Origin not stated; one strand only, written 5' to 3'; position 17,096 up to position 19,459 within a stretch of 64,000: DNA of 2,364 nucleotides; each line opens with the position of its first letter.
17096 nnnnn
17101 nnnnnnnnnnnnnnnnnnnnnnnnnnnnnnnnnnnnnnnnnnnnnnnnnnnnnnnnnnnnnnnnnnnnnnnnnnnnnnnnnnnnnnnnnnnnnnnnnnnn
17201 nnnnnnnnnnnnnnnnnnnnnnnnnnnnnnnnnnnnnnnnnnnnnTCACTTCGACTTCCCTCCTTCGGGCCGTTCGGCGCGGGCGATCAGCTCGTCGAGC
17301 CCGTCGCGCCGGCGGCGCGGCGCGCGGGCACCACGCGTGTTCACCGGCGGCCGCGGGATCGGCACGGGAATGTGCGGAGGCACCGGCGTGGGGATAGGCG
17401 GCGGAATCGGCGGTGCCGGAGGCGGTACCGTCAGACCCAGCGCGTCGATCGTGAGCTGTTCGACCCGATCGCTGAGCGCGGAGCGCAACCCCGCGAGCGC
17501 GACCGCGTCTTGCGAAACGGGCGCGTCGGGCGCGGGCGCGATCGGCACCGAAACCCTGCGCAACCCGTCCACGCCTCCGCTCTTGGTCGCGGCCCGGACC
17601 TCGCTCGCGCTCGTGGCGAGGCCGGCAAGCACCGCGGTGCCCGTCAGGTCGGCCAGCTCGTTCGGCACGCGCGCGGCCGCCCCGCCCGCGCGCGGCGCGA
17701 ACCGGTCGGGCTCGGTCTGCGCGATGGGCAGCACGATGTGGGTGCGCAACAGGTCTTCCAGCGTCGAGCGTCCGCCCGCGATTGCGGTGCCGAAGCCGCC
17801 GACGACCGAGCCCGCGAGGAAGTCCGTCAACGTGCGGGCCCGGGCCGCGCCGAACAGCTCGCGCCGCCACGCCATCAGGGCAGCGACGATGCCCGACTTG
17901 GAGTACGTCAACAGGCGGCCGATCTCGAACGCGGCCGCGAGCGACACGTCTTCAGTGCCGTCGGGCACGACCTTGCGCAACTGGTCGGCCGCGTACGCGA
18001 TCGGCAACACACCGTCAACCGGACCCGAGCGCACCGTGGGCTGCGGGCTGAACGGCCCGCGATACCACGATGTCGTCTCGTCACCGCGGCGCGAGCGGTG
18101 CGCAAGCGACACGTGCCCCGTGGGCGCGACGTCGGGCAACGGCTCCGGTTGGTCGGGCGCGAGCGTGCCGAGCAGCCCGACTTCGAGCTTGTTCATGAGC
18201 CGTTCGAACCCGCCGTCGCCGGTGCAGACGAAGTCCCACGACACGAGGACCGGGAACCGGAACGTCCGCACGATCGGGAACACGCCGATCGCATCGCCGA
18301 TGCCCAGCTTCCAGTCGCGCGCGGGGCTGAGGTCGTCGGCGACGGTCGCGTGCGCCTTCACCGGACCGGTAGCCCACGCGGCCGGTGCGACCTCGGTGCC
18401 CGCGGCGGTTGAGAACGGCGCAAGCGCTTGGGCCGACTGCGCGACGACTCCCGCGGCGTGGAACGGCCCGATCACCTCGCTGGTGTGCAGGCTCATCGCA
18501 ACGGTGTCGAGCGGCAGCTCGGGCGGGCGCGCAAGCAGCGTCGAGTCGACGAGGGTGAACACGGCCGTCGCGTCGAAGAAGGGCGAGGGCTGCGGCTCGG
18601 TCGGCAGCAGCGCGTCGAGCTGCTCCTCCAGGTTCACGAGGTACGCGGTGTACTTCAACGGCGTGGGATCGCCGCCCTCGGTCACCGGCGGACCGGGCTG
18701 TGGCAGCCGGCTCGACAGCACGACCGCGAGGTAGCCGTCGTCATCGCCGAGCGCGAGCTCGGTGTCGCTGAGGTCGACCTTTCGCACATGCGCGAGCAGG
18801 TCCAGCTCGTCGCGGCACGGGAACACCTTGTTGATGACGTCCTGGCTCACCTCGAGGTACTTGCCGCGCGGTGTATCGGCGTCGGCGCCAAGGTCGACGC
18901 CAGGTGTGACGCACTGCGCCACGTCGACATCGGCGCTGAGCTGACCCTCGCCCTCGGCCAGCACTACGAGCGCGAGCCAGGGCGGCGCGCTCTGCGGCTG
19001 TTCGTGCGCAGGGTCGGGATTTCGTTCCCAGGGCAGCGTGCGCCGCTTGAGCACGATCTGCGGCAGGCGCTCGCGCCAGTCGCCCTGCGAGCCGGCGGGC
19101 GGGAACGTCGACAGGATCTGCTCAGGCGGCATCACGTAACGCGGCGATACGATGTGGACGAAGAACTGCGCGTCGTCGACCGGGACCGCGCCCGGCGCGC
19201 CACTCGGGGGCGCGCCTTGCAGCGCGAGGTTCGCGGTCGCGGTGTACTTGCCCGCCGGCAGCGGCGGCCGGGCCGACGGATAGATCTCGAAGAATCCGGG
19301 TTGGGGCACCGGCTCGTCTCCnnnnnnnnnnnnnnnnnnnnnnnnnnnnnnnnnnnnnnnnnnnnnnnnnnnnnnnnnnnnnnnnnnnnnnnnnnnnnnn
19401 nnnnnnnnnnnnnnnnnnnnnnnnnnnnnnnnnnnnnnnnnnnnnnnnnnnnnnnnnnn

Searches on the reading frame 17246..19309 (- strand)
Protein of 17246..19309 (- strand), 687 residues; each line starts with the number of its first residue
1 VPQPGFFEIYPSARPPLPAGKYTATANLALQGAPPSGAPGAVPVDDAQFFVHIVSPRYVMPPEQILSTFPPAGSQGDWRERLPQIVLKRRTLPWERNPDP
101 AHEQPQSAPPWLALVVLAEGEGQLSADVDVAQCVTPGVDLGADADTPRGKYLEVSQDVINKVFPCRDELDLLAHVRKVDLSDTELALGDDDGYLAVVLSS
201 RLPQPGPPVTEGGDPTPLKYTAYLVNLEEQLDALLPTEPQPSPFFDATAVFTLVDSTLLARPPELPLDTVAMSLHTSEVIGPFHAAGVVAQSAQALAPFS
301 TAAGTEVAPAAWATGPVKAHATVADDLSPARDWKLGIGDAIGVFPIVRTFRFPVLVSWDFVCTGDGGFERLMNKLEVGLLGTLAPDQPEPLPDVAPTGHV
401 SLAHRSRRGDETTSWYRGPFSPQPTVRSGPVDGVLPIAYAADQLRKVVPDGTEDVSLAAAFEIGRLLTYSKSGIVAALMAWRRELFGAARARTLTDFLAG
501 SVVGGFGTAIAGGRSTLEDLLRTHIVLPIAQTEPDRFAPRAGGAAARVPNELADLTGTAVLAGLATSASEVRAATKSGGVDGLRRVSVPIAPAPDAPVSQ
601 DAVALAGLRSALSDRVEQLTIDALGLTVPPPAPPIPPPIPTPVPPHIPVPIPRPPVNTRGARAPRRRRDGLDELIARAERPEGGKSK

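Call 10: search_protein_families(library=pfam, proteins=[window:17246-19309:-], max_evalue=0.01)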
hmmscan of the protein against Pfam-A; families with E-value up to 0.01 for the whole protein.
window:17246-19309:- (687 aa): 0 families

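Call 12: search_protein_families(library=padloc, proteins=[window:17246-19309:-], max_evalue=0.01)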
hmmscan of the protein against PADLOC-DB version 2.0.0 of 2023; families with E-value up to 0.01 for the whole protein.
window:17246-19309:- (687 aa): 0 families

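Call 22: search_protein_families(library=phrogs, proteins=[window:17246-19309:-], max_evalue=0.01)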
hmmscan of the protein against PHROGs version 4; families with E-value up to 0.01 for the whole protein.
window:17246-19309:- (687 aa): 0 families

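Call 41: search_solved_structures(query=A3, max_evalue=10)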
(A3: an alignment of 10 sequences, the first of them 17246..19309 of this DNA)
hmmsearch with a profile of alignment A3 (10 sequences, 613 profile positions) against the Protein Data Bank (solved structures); distinct sequences matched with E-value up to 10: 2.
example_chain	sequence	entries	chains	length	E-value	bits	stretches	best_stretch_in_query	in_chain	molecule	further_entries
5ip0_A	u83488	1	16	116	0.11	14.5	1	510-609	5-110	PHA granule-associated protein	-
9dtd_A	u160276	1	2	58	0.27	13.2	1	422-470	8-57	C2-01018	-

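Call 103: search_protein_families(library=ncbifam, proteins=[window:17246-19309:-], max_evalue=0.1)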
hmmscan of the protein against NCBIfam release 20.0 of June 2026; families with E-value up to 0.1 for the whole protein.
window:17246-19309:- (687 aa): 0 families
